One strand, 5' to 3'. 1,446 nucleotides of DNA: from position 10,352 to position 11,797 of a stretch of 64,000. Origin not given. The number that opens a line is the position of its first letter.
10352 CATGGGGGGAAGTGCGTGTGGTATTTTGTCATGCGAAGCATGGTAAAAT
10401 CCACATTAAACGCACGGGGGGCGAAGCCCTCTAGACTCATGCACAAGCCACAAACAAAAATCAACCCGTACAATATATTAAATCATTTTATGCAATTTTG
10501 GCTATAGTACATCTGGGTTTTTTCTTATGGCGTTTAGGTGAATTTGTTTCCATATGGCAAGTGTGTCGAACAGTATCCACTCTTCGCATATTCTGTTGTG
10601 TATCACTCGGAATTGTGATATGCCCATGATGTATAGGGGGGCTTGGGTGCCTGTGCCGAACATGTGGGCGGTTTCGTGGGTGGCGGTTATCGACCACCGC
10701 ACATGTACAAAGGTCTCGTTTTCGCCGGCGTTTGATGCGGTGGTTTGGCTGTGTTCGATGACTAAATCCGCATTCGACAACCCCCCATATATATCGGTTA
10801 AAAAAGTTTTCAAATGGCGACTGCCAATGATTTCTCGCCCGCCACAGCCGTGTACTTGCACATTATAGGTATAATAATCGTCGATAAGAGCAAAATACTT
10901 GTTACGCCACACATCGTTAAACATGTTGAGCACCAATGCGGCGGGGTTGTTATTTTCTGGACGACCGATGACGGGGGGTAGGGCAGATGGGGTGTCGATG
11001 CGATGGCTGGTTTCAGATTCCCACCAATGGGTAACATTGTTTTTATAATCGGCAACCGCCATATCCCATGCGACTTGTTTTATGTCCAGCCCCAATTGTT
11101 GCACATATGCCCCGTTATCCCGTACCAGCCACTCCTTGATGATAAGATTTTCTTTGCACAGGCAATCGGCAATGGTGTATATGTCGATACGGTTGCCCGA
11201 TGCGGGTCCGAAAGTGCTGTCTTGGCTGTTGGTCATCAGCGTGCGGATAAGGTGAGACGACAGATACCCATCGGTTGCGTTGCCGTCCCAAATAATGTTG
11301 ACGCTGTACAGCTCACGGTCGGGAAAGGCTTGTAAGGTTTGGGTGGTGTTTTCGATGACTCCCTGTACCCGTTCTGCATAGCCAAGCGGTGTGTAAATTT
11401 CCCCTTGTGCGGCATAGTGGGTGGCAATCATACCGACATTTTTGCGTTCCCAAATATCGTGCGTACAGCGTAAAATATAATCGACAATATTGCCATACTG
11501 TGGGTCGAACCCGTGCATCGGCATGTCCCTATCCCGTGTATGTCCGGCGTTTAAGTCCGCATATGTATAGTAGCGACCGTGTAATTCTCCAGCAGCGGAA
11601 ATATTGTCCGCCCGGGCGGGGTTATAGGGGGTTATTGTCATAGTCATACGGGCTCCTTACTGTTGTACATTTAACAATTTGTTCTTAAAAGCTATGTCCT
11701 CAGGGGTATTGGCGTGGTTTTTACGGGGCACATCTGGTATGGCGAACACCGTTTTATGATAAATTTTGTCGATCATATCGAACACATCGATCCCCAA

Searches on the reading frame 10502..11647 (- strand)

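Call 66: search_protein_families(library=pfam, proteins=[window:10502-11647:-], max_evalue=0.001)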
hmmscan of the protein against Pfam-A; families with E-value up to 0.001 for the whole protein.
window:10502-11647:- (381 aa): 2 families
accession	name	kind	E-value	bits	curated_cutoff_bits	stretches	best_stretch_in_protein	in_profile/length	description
PF07366.18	SnoaL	-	2.6e-13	50.4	28.4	1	238-369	2-126/126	SnoaL-like polyketide cyclase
PF12680.13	SnoaL_2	-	5.9e-08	33.7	27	1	243-355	4-101/102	SnoaL-like domain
